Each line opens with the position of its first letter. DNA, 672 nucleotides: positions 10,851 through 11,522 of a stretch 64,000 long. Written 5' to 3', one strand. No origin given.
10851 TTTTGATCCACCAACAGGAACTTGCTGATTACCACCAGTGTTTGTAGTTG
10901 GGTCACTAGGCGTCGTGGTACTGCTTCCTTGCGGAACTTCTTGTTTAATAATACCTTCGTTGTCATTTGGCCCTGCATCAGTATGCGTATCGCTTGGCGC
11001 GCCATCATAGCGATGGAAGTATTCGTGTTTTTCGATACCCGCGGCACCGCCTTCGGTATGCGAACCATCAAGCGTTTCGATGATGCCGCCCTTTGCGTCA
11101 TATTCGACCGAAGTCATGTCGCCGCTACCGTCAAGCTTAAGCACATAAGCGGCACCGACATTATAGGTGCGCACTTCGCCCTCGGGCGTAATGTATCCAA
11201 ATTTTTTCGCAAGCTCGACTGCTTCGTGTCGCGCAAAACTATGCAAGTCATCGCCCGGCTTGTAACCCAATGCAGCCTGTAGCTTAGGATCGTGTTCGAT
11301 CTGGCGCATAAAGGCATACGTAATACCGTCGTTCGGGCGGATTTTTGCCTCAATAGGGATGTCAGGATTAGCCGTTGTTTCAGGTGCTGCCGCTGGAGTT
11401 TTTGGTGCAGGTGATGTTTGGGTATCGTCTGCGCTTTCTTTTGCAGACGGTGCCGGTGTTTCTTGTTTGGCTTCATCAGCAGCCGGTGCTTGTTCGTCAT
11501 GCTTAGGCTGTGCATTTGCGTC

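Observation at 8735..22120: Leaderless-promoter-driven operon of six co-directional genes encoding giant uncharacterised proteins plus an M23 peptidase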

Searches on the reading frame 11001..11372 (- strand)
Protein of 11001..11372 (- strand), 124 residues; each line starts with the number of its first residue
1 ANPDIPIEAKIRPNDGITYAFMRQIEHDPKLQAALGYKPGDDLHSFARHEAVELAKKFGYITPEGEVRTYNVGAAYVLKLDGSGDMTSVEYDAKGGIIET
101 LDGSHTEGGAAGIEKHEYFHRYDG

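Call 61: find_related_loci(query=A3, collection=genome_contigs, flank=10000)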
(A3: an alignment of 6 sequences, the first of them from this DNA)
Query A3 (124 aa) in genome_contigs; peptide patterns used: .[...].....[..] (x = any residue, [..] = any of these).
89 stretches matched a pattern; 10 encode a relative of the query (tblastn E <= 1e-3); 10 distinct loci.
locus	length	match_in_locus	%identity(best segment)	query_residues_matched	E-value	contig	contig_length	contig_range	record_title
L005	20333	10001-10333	40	2-118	4e-16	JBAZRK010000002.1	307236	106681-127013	MAG: Candidatus Paceibacterota bacterium isolate SO_2017_GW1_146 NODE_274_length_307236_cov_3.133275_OW334_2017, whole g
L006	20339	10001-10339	37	2-118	4e-13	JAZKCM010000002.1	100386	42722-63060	MAG: Patescibacteria group bacterium isolate ADI_H3L2_122-bin042_1 ADIH3L2_B042_1_000000000002, whole genome shotgun seq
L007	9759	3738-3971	44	8-82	1e-12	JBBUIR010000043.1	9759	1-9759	MAG: Patescibacteria group bacterium isolate H52-bin137_1 H52_bin137_1_000000000043, whole genome shotgun sequence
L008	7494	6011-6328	37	15-123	6e-12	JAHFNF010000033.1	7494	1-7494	MAG: Candidatus Nomurabacteria bacterium isolate nzgw474 NODE_3318_length_7495_cov_3.448196, whole genome shotgun sequen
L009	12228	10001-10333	36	15-122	1e-11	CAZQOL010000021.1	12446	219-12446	MAG TPA_asm: uncultured Candidatus Saccharibacteria bacterium isolate SRP278252_co2_252 genome assembly, contig: NODE_10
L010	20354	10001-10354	37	8-124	1e-10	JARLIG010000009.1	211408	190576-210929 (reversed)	MAG: Candidatus Paceibacterota bacterium isolate MAG_BO118 MetaBAT2_Bin_118_Oxic_k141_850901, whole genome shotgun seque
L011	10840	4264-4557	35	8-100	2e-9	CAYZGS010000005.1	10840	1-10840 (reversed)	MAG TPA_asm: uncultured Candidatus Saccharibacteria bacterium isolate SRP062349_co1_62 genome assembly, contig: NODE_124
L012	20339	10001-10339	37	15-121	7e-9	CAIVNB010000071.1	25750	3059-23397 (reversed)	uncultured bacterium isolate AlinenLipids_bin-5200 genome assembly, contig: bin-5200:71/88, whole genome shotgun sequenc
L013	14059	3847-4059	38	15-82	9e-8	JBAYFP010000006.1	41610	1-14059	MAG: Candidatus Paceibacterota bacterium isolate SO_2016_GW1_104 scaffold01754_OW334_2016, whole genome shotgun sequence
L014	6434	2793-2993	39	9-69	2e-5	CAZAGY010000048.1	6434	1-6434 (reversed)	MAG TPA_asm: uncultured Gammaproteobacteria bacterium isolate SRP178699_co1_485 genome assembly, contig: NODE_17541_leng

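Call 68: predict_structure(alignment_id=A4)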
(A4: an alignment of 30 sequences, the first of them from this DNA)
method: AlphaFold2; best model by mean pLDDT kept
length: 124 residues; sequences in the alignment: 30
mean_pLDDT: 87.3   pTM: 0.83
mean pLDDT of the five models: 87.3, 84.5, 83.1, 82.1, 81.1
residues with pLDDT >= 90: 75; 70-90: 35; 50-70: 5; < 50: 9
segments of 3 or more residues with pLDDT < 50: 105-113
pLDDT, mean of each block of 10 residues (from residue 1): 85 92 98 97 98 94 88 91 93 88 57 68 80
secondary structure, 60 per line:
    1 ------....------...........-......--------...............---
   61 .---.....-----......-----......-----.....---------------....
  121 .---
elements in order: H17-27 H29-34 H43-57 E65-69 E75-80 E86-91 E97-101 E117-121

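Call 75: fold_search(model_id=the predicted structure, library=viral)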
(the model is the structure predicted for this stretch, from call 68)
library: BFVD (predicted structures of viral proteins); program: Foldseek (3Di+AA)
matches with E <= 10: 1016; with E <= 0.001: 0
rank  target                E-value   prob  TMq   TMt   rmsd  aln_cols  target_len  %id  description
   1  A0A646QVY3            7.1e-02  0.35  0.25  0.07  14.0        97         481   14  (no name in the UniProt tables at hand)
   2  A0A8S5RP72            1.3e-01  0.06  0.16  0.11  16.7       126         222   20  DOCK protein [virus sp. ctrcb4]
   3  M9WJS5                1.5e-01  0.28  0.24  0.25   9.2        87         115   10  Uncharacterized protein [Vaccinia virus]
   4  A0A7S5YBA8            1.6e-01  0.15  0.22  0.19  16.5       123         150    8  (no name in the UniProt tables at hand)
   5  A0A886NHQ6            1.9e-01  0.21  0.21  0.28  11.8        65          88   14  (no name in the UniProt tables at hand)
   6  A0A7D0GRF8            1.9e-01  0.13  0.24  0.17  12.4       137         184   12  (no name in the UniProt tables at hand)
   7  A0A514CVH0            2.0e-01  0.30  0.22  0.34   8.8        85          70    9  (no name in the UniProt tables at hand)
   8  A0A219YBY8            2.0e-01  0.15  0.19  0.19  13.0        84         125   13  Uncharacterized protein [Aeromonas phage 65.2]
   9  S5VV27                2.1e-01  0.05  0.15  0.13  16.0       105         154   16  Uncharacterized protein [Pseudomonas phage PaBG]
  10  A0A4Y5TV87            2.2e-01  0.14  0.21  0.16   9.4       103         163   11  Alpha/beta hydrolase [Vibrio phage VAP7]
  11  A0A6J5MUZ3            2.2e-01  0.08  0.16  0.03  20.6       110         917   12  Uncharacterized protein [uncultured Caudovirales phage]
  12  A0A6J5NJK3            2.7e-01  0.11  0.18  0.14  10.5        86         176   17  Uncharacterized protein [uncultured Caudovirales phage]
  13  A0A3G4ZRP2            2.9e-01  0.15  0.20  0.06  15.1        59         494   17  Collagen triple helix repeat containing protein [Dasosvirus sp.]
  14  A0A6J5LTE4            2.9e-01  0.12  0.20  0.05  14.9        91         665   15  Uncharacterized protein [uncultured Caudovirales phage]
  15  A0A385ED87            2.9e-01  0.10  0.19  0.16   9.6        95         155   16  Uncharacterized protein [Caulobacter phage CcrSC]
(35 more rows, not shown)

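Call 97: find_related_loci(query=A3, collection=viral_contigs, flank=8000)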
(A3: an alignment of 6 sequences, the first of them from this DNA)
Query A3 (124 aa) in viral_contigs; peptide patterns used: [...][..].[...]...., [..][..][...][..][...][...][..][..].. (x = any residue, [..] = any of these).
16 stretches matched a pattern, but none encodes a relative of the query by tblastn (E <= 1e-3).

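Call 103: search_solved_structures(query=A4, max_evalue=5)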
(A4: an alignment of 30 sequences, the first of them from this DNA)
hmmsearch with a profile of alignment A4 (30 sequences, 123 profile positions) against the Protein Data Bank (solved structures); distinct sequences matched with E-value up to 5: 1.
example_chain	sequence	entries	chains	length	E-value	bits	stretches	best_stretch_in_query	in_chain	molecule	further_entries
2qya_A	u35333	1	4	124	0.78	13.2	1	72-119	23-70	Uncharacterized conserved protein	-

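Call 109: fold_search(model_id=the predicted structure, library=pdb)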
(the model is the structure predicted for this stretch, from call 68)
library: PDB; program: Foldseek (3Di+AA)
matches with E <= 10: 459; with E <= 0.001: 0
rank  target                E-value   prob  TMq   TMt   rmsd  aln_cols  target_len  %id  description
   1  9a5z_A                1.1e-01  0.69  0.23  0.18   9.2        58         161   22  Integrative model of YPMB-MREC by crosslinking MS and deep learning (released 2024-09-18)
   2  2gu3                  1.2e-01  0.66  0.23  0.23   9.2        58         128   22  YpmB protein from Bacillus subtilis (released 2006-05-30)
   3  3q1c                  1.5e-01  0.23  0.24  0.11  12.5       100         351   11  Structure of EspG Protein (released 2011-02-23)
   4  4fma_D                3.5e-01  0.15  0.23  0.10  13.2        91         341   14  EspG structure (released 2012-09-05)
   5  6cp9_C                3.7e-01  0.08  0.19  0.20   9.6        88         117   16  Contact-dependent growth inhibition toxin - immunity protein complex from Klebsiella pneumoniae 342 (released 2019-03-13)
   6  4fma_I                3.9e-01  0.13  0.20  0.09  13.2        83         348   14  EspG structure (released 2012-09-05)
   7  6cp9_E                3.9e-01  0.06  0.16  0.17  13.9       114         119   13  Contact-dependent growth inhibition toxin - immunity protein complex from Klebsiella pneumoniae 342 (released 2019-03-13)
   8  6cp9_A                4.2e-01  0.10  0.19  0.19  10.0        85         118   15  Contact-dependent growth inhibition toxin - immunity protein complex from Klebsiella pneumoniae 342 (released 2019-03-13)
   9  3pcs_B                4.4e-01  0.14  0.21  0.09  13.1        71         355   15  Structure of EspG-PAK2 autoinhibitory Ialpha3 helix complex (released 2011-01-05)
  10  3pcs_D                4.4e-01  0.13  0.21  0.09  13.3        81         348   17  Structure of EspG-PAK2 autoinhibitory Ialpha3 helix complex (released 2011-01-05)
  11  4fma_E                4.7e-01  0.13  0.23  0.10  13.3        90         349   14  EspG structure (released 2012-09-05)
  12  4fmc_E                4.7e-01  0.12  0.20  0.08  13.1        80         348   16  EspG-Rab1 complex (released 2012-09-05)
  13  4fmd_E                5.0e-01  0.14  0.23  0.10  13.3        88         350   16  EspG-Rab1 complex structure at 3.05 A (released 2012-09-05)
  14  3pcs_C                5.0e-01  0.13  0.21  0.09  13.4        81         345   16  Structure of EspG-PAK2 autoinhibitory Ialpha3 helix complex (released 2011-01-05)
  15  4fmc_A                5.3e-01  0.13  0.21  0.09  13.2        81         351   15  EspG-Rab1 complex (released 2012-09-05)
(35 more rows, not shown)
